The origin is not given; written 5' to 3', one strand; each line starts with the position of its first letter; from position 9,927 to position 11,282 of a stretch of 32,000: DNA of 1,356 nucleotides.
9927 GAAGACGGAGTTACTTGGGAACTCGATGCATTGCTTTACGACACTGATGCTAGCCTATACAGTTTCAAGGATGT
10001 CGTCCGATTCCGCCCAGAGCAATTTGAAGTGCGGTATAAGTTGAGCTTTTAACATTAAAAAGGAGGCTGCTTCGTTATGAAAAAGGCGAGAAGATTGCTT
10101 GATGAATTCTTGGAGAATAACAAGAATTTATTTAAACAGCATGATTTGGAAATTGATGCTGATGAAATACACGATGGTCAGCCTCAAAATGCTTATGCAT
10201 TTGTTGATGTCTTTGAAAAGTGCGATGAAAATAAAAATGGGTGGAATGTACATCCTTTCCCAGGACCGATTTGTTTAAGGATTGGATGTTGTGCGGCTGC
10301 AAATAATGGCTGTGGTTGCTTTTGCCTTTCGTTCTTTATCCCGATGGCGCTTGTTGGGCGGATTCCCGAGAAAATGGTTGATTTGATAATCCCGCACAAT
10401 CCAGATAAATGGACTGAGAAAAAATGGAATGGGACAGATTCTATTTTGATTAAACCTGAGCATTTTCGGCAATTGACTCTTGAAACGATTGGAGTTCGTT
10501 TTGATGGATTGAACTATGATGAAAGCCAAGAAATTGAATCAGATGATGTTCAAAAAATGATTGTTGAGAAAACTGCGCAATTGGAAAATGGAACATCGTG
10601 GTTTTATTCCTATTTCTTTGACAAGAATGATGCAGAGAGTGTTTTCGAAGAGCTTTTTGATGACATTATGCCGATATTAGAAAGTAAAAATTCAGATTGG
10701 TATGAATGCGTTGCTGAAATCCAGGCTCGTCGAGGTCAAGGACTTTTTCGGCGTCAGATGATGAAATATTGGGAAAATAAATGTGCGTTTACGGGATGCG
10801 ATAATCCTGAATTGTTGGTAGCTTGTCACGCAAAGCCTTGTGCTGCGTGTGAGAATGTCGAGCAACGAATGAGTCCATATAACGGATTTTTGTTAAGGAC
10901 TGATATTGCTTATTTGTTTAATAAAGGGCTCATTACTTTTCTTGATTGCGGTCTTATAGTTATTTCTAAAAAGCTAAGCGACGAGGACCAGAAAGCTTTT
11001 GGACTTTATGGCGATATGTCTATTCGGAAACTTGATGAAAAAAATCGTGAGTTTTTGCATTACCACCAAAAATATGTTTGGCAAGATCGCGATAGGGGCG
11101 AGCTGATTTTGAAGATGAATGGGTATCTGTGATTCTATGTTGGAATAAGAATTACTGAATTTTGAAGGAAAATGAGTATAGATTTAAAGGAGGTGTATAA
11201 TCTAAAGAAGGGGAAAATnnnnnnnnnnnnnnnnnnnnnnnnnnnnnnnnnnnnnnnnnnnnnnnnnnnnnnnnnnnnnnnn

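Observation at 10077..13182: Extremely AT-rich effector-like block: HNH nuclease, single-HKD PLD nuclease and papain-like Cys peptidase in tight series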

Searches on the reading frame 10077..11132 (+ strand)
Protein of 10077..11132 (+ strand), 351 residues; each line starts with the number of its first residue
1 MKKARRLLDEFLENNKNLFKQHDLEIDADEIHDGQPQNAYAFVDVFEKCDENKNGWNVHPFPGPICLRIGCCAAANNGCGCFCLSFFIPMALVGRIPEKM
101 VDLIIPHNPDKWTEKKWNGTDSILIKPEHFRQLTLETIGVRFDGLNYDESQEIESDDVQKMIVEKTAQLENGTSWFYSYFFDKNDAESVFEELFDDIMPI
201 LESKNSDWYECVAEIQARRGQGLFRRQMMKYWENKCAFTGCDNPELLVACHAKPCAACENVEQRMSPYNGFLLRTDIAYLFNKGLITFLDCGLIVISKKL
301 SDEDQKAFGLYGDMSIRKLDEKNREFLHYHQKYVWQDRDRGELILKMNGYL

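Call 3: search_protein_families(library=pfam, proteins=[window:10077-11132:+], max_evalue=0.1)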
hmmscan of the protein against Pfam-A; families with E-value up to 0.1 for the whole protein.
window:10077-11132:+ (351 aa): 1 family
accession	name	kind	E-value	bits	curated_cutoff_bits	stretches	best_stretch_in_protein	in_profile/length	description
PF13391.12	HNH_2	-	5.5e-09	36.2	21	1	236-288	1-65/66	HNH endonuclease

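Call 4: search_protein_families(library=padloc, proteins=[window:10077-11132:+], max_evalue=0.1)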
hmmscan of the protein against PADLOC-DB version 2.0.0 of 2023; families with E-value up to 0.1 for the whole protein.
window:10077-11132:+ (351 aa): 3 families
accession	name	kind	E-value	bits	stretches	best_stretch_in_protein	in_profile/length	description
PDLC04132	HNH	-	3.2e-19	67.1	1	206-341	137-278/286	-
PDLC03546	HNH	-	2.8e-11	40.9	1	218-335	156-277/282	Type II restriction enzyme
PDLC03529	REase_II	-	4.2e-08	30.8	1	235-337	284-383/389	Type II restriction enzyme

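Call 7: search_protein_families(library=ncbifam, proteins=[window:10077-11132:+], max_evalue=0.1)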
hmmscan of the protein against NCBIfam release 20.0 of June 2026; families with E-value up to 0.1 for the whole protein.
window:10077-11132:+ (351 aa): 0 families

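Call 12: search_solved_structures(query=window:10077-11132:+, max_evalue=1, show_alignments=2)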
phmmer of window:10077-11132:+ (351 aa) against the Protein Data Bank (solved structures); distinct sequences matched with E-value up to 1: 1.
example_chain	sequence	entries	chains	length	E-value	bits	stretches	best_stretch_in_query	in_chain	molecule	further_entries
6yex_A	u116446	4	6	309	1e-17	67.9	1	214-335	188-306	HNH endonuclease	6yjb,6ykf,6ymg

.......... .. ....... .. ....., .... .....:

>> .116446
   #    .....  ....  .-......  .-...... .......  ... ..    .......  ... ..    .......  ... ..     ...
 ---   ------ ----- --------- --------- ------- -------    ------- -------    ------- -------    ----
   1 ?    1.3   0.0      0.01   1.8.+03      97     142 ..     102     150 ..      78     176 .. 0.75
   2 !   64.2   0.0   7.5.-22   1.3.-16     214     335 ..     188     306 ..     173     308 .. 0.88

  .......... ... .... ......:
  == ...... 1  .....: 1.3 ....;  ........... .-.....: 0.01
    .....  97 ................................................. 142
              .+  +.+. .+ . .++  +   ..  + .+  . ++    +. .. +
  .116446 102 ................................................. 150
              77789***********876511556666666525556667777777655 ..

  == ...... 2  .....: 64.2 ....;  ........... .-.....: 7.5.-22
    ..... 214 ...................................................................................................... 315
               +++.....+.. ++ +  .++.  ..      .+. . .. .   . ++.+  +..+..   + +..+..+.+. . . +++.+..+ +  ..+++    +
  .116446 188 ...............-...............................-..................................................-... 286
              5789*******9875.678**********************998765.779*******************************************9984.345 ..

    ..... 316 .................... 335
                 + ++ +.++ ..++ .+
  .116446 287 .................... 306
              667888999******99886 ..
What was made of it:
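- On HNH_2 (PF13391) beta-beta-alpha-Me nucleases, VcaM4I type: 6yex E=1e-17 (call 12).
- Closest known: VcaM4I / TagI-type PUA-HNH modification-dependent. Same: The C-terminal ~135 residues align to the VcaM4I linker and HNH domain (E=1e-17; call 12), with the catalytic His and the structural Asn in place.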

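Call 27: find_homologous_proteins(query=window:10077-11132:+)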
Query window:10077-11132:+ (351 aa): 15 proteins with E <= 0.001 among 1058 candidates.
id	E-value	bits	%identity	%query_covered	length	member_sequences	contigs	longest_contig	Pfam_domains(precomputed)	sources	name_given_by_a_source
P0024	6.6e-221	751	91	100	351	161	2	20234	PF13391.13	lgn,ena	-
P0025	5.3e-219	745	91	100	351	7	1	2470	PF13391.13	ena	-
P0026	2.9e-218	743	90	100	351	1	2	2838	PF13391.13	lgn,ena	-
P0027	3.6e-215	732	89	100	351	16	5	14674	PF13391.13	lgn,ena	-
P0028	5.0e-214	729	88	100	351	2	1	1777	PF13391.13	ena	-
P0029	1.9e-161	556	92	74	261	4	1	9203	-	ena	-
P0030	1.0e-160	553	94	72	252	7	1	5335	PF13391.13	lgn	-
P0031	2.4e-93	332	49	97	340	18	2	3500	PF13391.13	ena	-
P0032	6.2e-88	314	46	97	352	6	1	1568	PF13391.13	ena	-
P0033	2.3e-87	312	46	97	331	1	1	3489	PF13391.13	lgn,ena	-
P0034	2.0e-84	302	44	97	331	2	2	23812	PF13391.13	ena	-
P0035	6.5e-83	297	44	97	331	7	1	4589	PF13391.13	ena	-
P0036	8.6e-60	221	37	96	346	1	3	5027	PF13391.13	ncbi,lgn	-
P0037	8.7e-11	60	33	36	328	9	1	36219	PF13391.13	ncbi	-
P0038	1.7e-7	49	81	10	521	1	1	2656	PF00939.26,PF02080.27,PF06808.19,PF03600.23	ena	-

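Call 28: find_encoding_contigs(protein=P0034, flank=8000, max_places=2)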
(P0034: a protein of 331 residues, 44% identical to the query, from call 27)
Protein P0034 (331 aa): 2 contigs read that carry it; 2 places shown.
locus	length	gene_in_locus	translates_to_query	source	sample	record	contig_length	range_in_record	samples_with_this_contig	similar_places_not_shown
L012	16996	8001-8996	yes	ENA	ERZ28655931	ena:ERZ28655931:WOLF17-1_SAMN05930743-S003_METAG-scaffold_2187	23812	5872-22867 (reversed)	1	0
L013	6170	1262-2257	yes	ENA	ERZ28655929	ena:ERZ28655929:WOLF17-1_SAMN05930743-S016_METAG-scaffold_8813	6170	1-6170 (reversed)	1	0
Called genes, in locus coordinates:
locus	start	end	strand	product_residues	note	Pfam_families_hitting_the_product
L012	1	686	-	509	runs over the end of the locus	PF00150:Cellulase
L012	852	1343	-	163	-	-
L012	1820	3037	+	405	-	PF13229:Beta_helix, PF22842:Pel9A-like_beta_helix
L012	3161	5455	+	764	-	PF00580:UvrD-helicase, PF01443:Viral_helicase1 (faint), PF13245:AAA_19, PF13604:AAA_30 (faint), PF13087:AAA_12 (faint), PF13361:UvrD_C, PF13538:UvrD_C_2 (weak)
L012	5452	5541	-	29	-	-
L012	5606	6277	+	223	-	-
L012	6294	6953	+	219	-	-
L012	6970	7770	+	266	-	-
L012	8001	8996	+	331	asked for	PF13391:HNH_2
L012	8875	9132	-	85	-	-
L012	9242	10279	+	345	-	PF13020:NOV_C (weak)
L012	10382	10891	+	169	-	-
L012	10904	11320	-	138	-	PF03412:Peptidase_C39 (weak)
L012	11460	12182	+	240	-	-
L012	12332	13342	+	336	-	PF10543:ORF6N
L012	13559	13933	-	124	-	-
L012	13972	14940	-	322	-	-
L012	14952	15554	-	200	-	-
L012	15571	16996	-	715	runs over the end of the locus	PF20720:nSTAND3 (faint), PF00910:RNA_helicase (faint), PF13238:AAA_18 (faint), PF05496:RuvB_N (faint), PF05970:PIF1 (faint), PF06068:TIP49 (faint), PF00004:AAA, PF00004:AAA, +14 more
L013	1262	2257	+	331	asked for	PF13391:HNH_2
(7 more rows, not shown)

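Call 29: find_encoding_contigs(protein=P0024, flank=8000, max_places=3)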
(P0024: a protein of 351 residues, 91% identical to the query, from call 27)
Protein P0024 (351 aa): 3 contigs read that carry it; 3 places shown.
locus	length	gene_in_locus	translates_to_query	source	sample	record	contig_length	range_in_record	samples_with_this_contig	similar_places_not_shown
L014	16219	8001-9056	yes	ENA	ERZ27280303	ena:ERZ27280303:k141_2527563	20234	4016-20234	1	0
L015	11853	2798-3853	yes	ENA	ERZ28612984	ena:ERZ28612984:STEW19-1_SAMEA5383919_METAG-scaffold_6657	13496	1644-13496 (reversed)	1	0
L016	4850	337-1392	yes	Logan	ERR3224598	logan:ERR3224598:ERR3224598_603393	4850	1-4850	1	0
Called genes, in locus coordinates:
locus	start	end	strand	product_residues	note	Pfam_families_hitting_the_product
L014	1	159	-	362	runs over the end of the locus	PF03935:SKN1_KRE6_Sbg1 (weak), PF00722:Glyco_hydro_16, PF26113:GH16_XgeA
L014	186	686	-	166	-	PF04073:tRNA_edit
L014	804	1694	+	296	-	PF08448:PAS_4, PF00990:GGDEF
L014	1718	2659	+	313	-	PF01408:GFO_IDH_MocA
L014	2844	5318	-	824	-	PF00343:Phosphorylase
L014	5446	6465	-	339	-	PF25583:WCX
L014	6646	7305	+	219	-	-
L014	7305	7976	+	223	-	-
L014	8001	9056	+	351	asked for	PF13391:HNH_2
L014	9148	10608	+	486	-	PF09565:RE_NgoFVII, PF13091:PLDc_2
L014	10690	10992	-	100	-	-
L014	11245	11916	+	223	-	-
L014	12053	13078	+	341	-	PF10543:ORF6N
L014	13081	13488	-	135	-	-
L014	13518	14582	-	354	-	-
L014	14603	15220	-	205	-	-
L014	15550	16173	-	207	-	PF13527:Acetyltransf_9, PF00583:Acetyltransf_1, PF13508:Acetyltransf_7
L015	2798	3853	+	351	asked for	PF13391:HNH_2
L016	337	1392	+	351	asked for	PF13391:HNH_2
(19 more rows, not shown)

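Call 30: find_encoding_contigs(protein=P0036, flank=8000, max_places=3)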
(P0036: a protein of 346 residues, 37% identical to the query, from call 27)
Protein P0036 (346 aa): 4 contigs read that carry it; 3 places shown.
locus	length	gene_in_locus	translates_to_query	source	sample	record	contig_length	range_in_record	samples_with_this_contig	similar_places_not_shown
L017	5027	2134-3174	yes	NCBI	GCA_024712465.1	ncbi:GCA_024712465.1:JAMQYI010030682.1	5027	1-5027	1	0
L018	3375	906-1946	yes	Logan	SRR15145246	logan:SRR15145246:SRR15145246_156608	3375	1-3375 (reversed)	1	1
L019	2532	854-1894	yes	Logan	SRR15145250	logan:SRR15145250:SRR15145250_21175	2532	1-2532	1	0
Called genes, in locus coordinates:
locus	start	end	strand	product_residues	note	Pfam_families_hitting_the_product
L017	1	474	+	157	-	?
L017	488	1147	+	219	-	-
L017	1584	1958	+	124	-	-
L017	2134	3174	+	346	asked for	PF13391:HNH_2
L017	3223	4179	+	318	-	PF13091:PLDc_2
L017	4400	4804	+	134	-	-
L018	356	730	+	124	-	-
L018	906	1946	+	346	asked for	PF13391:HNH_2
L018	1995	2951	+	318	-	PF13091:PLDc_2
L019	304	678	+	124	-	-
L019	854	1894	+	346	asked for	PF13391:HNH_2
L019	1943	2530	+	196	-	?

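Call 70: search_solved_structures(query=A2, max_evalue=1)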
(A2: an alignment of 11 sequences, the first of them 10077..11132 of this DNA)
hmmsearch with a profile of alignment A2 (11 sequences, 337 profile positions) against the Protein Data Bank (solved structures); distinct sequences matched with E-value up to 1: 1.
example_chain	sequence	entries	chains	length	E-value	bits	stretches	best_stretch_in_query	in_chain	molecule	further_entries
6yex_A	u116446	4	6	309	2.4e-51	178.5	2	178-332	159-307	HNH endonuclease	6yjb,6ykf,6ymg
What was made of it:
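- Tried and rejected: The first HNH profile search (call 70) was biased by including the VcaM4I-like P0037.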

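Call 80: find_encoding_contigs(protein=P0031, flank=6000, max_places=3)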
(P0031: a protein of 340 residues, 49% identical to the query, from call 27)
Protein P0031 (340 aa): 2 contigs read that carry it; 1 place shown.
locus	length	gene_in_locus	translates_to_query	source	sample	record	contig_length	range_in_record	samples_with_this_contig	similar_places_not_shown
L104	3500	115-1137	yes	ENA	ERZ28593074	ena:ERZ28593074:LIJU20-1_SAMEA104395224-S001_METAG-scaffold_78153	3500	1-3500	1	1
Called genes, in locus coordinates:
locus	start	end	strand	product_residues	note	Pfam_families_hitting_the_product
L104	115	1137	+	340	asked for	PF13391:HNH_2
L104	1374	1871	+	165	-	-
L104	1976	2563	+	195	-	PF13529:Peptidase_C39_2 (weak)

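Call 81: find_encoding_contigs(protein=P0027, flank=8000, max_places=5)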
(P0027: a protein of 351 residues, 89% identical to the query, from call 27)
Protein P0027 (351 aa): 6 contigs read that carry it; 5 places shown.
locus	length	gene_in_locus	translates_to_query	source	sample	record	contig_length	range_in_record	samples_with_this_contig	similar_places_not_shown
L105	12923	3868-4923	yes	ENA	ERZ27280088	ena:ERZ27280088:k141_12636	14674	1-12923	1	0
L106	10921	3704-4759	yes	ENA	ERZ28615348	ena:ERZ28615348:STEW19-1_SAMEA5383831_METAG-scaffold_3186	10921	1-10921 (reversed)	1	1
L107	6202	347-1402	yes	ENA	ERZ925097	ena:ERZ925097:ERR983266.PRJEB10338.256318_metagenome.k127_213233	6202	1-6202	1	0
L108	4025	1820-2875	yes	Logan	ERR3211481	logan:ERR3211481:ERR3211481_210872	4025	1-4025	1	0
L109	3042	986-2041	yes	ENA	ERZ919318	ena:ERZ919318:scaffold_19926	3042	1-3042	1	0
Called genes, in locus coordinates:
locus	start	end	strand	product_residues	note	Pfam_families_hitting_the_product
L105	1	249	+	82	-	?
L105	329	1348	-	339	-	PF25583:WCX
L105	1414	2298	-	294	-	PF13310:Virulence_RhuM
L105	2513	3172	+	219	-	-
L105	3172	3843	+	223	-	-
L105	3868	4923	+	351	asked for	PF13391:HNH_2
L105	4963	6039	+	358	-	-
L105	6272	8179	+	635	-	PF13091:PLDc_2 (weak)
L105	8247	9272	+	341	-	PF10543:ORF6N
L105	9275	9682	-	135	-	-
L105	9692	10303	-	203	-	-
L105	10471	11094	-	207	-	PF13527:Acetyltransf_9, PF00583:Acetyltransf_1, PF13508:Acetyltransf_7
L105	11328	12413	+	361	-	PF00300:His_Phos_1 (weak)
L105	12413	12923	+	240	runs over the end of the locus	PF08732:HIM1, PF13460:NAD_binding_10 (weak)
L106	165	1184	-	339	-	PF25583:WCX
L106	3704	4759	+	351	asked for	PF13391:HNH_2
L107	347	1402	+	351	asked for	PF13391:HNH_2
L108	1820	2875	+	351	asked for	PF13391:HNH_2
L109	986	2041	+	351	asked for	PF13391:HNH_2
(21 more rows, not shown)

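Call 87: search_protein_families(library=phrogs, proteins=[window:10077-11132:+, L105:4963-6039:+, L104:1374-1871:+], max_evalue=0.01)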
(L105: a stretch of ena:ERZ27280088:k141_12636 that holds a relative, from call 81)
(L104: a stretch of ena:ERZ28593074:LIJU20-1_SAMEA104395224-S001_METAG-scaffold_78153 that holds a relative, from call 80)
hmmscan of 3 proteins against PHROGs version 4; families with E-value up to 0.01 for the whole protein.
window:10077-11132:+ (351 aa): 3 families
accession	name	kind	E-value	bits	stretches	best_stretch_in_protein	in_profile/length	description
phrog_21425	-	unknown function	4.4e-06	27.3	1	214-286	198-265/319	-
phrog_20585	-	unknown function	6.4e-06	26.3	1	221-287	223-284/337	-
phrog_23050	-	unknown function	1.2e-05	25.7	1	215-286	270-336/383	-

L105:4963-6039:+ (358 aa): 0 families

L104:1374-1871:+ (165 aa): 0 families

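Call 101: search_dna_similar(query=window:10077-11132:+, collection=plasmids, mode=protein, max_evalue=0.001, max_rows=10)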
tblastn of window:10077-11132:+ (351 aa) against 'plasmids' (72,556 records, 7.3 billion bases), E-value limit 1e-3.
Records with a match: 188; places in all: 190; records where one place covers at least 80% of the query: 0.
Best place of each record, by identity: <60% 188.
By first word of the organism name: Bacillus 65; Providencia 20; Acinetobacter 12; Enterobacter 10; Pseudomonas 7; Roseomonas 6; Cupriavidus 5; Rhizobium 5; Proteus 4; Photobacterium 3; and 34 more.
By predicted mobility (MOB-suite, as given by PLSDB): non-mobilizable 120; conjugative 48; mobilizable 20.
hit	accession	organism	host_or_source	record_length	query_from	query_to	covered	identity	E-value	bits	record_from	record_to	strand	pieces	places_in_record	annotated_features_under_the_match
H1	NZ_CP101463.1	Exiguobacterium aurantiacum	water,poultry farm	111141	132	336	58%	30.2%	4e-14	81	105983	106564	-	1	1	HNH endonuclease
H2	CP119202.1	Acinetobacter soli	Homo sapiens,blood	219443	153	331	51%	33.0%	6e-21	101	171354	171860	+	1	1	HNH endonuclease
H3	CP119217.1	Acinetobacter soli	Homo sapiens,blood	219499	153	331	51%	33.0%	6e-21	101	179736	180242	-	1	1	HNH endonuclease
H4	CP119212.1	Acinetobacter soli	Homo sapiens,blood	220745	153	331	51%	33.0%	6e-21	101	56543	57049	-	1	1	HNH endonuclease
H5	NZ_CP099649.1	Paraburkholderia fungorum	Arabidopsis thaliana,pure culture,leaf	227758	201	340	40%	41.4%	3e-24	111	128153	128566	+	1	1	HNH endonuclease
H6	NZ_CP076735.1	Photobacterium damselae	fish,whole organism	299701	179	336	45%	34.8%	1e-15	86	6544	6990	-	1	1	HNH endonuclease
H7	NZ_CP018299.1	Photobacterium damselae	Turbot,Dieseased fish,heart blood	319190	179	336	45%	34.8%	1e-15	86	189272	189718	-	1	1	HNH endonuclease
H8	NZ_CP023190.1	Acetobacter pomorum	Drosophila melanogaster,isolation,gut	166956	182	332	43%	34.2%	2e-12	76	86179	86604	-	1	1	HNH endonuclease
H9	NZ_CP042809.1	Acetobacter oryzoeni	vinegar,vinegar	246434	182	332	43%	34.2%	2e-12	76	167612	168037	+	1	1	HNH endonuclease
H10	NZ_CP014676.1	Kozakia baliensis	palm brown sugar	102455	182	332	43%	34.2%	2e-12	76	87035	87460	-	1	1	HNH endonuclease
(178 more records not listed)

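Call 104: find_encoding_contigs(protein=P0029, flank=8000, max_places=2)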
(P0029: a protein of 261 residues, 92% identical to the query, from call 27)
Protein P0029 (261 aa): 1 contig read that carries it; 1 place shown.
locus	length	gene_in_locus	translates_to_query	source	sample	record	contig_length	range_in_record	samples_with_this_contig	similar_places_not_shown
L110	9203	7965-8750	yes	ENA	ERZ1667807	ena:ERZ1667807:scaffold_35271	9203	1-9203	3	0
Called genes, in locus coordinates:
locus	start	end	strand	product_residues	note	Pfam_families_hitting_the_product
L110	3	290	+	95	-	?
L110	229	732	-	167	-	PF04073:tRNA_edit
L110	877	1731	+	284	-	PF08448:PAS_4, PF00990:GGDEF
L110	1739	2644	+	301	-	PF01408:GFO_IDH_MocA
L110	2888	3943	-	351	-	PF00343:Phosphorylase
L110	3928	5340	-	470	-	PF00343:Phosphorylase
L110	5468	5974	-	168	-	PF25583:WCX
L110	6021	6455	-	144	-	-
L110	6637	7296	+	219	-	-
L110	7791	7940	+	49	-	-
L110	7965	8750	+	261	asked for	-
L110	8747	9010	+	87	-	-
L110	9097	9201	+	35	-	?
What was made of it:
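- L110 shows a split HNH (call 104).
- Tried and rejected: L110 was uninformative because its assembly is frameshifted (call 104).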
